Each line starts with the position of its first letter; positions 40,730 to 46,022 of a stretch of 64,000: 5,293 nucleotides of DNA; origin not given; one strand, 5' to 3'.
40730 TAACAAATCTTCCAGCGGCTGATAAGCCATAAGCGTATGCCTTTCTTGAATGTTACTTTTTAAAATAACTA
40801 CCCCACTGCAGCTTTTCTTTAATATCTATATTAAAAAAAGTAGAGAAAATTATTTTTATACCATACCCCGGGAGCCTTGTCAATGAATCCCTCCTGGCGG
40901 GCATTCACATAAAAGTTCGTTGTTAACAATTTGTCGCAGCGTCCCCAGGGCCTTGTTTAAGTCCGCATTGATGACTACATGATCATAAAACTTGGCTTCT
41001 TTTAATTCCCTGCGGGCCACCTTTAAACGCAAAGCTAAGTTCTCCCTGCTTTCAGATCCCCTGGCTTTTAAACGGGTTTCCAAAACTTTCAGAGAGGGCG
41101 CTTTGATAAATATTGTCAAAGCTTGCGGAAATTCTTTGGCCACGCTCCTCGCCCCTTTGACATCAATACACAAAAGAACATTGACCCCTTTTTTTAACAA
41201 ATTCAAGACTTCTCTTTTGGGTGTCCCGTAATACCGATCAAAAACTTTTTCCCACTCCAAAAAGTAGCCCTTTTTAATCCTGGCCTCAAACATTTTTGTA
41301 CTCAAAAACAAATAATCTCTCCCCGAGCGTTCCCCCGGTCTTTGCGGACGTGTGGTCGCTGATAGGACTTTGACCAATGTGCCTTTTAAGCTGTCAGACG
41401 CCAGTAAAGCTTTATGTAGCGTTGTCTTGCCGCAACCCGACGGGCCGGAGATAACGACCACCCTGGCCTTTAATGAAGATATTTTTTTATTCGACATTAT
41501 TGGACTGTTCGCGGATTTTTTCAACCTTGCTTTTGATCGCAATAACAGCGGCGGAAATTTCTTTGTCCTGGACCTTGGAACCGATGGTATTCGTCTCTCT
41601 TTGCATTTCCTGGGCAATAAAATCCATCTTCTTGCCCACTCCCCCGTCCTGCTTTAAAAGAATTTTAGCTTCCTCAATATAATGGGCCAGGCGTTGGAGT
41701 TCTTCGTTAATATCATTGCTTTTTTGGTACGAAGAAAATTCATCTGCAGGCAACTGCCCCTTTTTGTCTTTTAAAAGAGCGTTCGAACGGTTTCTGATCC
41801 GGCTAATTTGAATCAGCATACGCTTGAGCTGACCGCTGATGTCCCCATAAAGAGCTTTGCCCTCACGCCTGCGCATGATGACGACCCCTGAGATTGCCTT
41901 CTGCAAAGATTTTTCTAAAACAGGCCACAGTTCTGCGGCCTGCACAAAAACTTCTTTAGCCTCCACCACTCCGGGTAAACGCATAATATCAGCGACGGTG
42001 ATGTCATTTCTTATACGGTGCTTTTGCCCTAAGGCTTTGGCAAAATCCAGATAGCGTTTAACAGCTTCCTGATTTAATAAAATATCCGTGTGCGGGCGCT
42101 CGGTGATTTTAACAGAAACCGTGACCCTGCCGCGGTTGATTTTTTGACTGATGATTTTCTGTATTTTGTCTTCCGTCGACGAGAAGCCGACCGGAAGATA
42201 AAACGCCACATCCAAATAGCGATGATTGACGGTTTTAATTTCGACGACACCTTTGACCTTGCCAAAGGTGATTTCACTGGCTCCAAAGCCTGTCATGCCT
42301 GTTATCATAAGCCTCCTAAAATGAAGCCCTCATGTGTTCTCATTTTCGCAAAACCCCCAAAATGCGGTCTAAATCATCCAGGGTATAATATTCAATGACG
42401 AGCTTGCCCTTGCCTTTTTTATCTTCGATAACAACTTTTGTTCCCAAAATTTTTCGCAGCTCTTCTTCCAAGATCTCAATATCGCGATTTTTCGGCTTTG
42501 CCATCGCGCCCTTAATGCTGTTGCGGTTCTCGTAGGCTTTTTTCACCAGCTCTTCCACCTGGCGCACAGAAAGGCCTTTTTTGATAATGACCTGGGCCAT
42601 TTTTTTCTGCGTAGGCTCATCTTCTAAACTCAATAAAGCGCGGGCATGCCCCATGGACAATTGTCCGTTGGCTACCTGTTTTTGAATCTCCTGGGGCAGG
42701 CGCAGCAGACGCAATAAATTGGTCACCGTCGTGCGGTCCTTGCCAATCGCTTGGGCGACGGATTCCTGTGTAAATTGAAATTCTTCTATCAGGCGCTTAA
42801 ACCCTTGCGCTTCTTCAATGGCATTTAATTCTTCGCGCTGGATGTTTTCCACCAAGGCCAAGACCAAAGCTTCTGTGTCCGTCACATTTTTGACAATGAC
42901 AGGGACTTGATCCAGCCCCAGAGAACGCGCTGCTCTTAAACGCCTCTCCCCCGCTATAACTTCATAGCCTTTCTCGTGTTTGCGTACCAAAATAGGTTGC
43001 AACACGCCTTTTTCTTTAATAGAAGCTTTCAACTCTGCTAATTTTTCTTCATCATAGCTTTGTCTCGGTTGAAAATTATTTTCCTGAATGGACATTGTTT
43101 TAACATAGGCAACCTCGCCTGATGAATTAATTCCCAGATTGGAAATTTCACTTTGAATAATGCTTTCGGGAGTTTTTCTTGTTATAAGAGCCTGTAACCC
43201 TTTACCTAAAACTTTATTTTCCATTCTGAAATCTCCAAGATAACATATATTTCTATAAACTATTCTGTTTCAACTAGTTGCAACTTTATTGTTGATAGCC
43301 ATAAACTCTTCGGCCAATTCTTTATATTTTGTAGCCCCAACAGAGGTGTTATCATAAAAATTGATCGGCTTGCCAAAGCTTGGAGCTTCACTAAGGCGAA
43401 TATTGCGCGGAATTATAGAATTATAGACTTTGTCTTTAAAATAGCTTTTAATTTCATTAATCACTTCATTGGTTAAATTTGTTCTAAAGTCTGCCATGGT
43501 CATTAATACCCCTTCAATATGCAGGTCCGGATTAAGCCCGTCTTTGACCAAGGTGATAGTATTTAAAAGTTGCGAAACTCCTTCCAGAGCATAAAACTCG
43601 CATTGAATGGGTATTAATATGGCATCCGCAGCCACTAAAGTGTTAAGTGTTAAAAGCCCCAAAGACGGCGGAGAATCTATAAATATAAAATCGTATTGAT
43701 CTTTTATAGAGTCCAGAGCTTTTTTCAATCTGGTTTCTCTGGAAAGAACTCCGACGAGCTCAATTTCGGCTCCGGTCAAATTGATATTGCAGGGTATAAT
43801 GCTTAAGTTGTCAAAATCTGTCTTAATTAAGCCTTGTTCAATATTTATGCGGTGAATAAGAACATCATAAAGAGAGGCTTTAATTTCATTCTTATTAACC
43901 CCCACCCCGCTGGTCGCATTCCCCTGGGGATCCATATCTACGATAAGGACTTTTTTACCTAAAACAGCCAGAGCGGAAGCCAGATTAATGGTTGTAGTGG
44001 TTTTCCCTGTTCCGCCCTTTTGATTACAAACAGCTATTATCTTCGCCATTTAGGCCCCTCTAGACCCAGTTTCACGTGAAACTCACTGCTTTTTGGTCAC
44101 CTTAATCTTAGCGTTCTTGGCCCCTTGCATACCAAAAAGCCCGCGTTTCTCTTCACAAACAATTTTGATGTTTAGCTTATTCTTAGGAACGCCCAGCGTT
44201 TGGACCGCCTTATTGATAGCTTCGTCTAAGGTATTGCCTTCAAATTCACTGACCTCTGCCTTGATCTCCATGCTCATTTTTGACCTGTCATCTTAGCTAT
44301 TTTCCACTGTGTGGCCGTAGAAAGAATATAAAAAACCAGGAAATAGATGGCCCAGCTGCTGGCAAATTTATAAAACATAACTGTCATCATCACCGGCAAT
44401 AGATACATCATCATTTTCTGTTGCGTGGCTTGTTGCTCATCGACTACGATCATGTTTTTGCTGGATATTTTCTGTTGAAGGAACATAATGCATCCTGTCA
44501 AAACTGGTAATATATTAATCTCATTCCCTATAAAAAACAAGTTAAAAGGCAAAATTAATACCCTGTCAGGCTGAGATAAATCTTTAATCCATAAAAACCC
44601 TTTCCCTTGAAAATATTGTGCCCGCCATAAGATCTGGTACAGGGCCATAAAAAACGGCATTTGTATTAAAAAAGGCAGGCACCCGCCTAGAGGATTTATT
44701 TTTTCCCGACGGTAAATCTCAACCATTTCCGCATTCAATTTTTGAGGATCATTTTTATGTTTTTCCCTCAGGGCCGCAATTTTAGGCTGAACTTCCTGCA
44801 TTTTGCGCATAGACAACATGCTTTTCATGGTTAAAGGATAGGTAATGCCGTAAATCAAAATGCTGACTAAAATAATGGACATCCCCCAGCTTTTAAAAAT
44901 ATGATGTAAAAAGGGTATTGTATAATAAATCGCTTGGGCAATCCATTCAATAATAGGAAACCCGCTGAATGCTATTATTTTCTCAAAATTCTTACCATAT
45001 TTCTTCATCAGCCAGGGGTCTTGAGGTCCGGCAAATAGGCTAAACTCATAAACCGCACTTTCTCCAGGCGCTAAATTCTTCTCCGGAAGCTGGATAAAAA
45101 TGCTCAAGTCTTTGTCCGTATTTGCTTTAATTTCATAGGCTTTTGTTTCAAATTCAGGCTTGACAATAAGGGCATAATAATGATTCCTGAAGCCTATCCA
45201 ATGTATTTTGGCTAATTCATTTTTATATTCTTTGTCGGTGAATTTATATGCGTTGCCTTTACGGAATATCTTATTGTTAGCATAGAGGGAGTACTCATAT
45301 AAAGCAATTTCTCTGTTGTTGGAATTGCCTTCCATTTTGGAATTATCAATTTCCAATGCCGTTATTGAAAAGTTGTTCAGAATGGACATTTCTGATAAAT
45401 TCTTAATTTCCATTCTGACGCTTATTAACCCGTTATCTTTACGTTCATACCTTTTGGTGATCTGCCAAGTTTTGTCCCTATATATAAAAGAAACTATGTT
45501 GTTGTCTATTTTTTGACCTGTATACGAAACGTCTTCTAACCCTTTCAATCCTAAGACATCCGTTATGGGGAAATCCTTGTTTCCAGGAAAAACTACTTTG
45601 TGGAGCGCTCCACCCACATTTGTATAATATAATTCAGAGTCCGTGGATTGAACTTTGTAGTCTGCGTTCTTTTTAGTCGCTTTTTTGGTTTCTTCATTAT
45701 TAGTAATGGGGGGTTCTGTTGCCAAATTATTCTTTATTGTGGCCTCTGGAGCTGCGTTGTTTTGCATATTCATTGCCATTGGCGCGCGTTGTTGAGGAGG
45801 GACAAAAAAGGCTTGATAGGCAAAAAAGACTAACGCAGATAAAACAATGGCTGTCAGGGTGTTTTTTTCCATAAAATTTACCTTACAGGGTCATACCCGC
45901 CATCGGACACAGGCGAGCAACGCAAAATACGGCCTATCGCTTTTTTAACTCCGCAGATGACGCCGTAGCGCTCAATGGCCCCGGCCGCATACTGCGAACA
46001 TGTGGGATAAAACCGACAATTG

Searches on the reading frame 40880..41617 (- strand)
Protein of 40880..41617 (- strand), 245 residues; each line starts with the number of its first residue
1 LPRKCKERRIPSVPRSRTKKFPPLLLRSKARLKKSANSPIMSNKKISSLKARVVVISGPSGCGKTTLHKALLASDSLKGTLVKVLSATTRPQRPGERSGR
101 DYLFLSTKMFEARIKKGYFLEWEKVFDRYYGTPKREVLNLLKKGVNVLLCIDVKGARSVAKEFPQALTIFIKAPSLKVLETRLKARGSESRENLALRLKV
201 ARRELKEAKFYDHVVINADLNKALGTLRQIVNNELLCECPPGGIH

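Call 42: search_protein_families(library=pfam, proteins=[window:40880-41617:-], max_evalue=0.00001)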
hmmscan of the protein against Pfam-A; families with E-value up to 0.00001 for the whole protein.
window:40880-41617:- (245 aa): 1 family
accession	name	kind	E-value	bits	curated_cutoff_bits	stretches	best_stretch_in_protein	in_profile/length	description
PF00625.27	Guanylate_kin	-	1.3e-43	149.2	25.2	1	51-233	2-181/182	Guanylate kinase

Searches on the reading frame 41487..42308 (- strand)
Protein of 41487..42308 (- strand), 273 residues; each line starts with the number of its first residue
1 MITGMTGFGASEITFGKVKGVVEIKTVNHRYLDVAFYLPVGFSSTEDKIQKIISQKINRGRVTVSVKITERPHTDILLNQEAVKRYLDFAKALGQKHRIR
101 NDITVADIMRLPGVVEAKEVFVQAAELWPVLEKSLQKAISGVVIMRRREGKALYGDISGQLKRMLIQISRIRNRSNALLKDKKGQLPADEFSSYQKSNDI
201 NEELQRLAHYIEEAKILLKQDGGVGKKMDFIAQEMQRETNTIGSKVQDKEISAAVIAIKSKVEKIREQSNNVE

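Call 42: search_protein_families(library=pfam, proteins=[window:41487-42308:-], max_evalue=0.00001)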
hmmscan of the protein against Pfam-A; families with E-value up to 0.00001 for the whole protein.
window:41487-42308:- (273 aa): 2 families
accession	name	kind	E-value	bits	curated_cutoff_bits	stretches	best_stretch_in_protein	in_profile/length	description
PF03755.18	YicC-like_N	-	2.3e-39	135.7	25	1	2-153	1-154/156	Endoribonuclease YicC-like, N-terminal region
PF08340.16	YicC-like_C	-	1.6e-29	102.9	27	1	169-273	14-120/120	Endoribonuclease YicC-like, C-terminal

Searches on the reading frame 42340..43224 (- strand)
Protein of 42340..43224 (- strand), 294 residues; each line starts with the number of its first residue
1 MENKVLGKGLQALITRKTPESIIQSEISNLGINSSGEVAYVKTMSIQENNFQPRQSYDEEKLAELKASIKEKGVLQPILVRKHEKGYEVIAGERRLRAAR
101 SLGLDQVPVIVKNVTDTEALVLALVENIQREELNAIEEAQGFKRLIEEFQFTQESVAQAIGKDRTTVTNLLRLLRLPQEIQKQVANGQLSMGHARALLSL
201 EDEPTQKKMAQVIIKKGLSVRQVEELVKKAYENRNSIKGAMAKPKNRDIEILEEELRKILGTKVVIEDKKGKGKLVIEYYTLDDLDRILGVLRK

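Call 42: search_protein_families(library=pfam, proteins=[window:42340-43224:-], max_evalue=0.00001)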
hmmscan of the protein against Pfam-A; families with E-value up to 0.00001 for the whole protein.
window:42340-43224:- (294 aa): 3 families
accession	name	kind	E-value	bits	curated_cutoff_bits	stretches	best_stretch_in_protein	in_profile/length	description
PF17762.8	HTH_ParB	-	3.5e-40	136.7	22.6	1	131-230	1-100/102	ParB HTH domain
PF02195.25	ParB_N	-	1.1e-34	118.7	26.3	1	38-129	3-95/95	ParB N-terminal domain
PF23552.2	ParB_C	-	8.1e-15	54.5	23.8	1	245-292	1-49/50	ParB dimerisation domain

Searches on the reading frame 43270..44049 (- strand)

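Call 42: search_protein_families(library=pfam, proteins=[window:43270-44049:-], max_evalue=0.00001)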
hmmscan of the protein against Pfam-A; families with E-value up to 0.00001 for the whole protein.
window:43270-44049:- (259 aa): 6 families
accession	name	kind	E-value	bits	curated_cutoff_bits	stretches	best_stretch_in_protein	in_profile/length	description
PF13614.12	AAA_31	-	2.9e-70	236.2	27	1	2-178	1-177/177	AAA domain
PF01656.29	CbiA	-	2.8e-28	98.8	25.4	1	5-229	1-125/125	CobQ/CobB/MinD/ParA nucleotide binding domain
PF09140.17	MipZ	-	1.5e-12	47.8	20.7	1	4-157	2-138/262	ATPase MipZ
PF10609.15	ParA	-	4.2e-11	43.2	27.1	1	2-192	3-181/246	NUBPL iron-transfer P-loop NTPase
PF06564.18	CBP_BcsQ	-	4.5e-10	39.9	21.3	1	3-247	2-231/234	Cellulose biosynthesis protein BcsQ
PF00142.24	Fer4_NifH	-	9.7e-10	38.8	25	1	10-251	7-246/271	4Fe-4S iron sulfur cluster binding proteins, NifH/frxC family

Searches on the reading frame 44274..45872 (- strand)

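Call 42: search_protein_families(library=pfam, proteins=[window:44274-45872:-], max_evalue=0.00001)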
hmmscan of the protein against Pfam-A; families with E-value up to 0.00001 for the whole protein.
window:44274-45872:- (532 aa): 2 families
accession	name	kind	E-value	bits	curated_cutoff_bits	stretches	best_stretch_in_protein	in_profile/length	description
PF02096.25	60KD_IMP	-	6.5e-52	176.2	35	1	329-526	1-162/163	60Kd inner membrane protein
PF14849.12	YidC_periplas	-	5.5e-15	56.5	24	1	125-316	88-281/283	YidC periplasmic domain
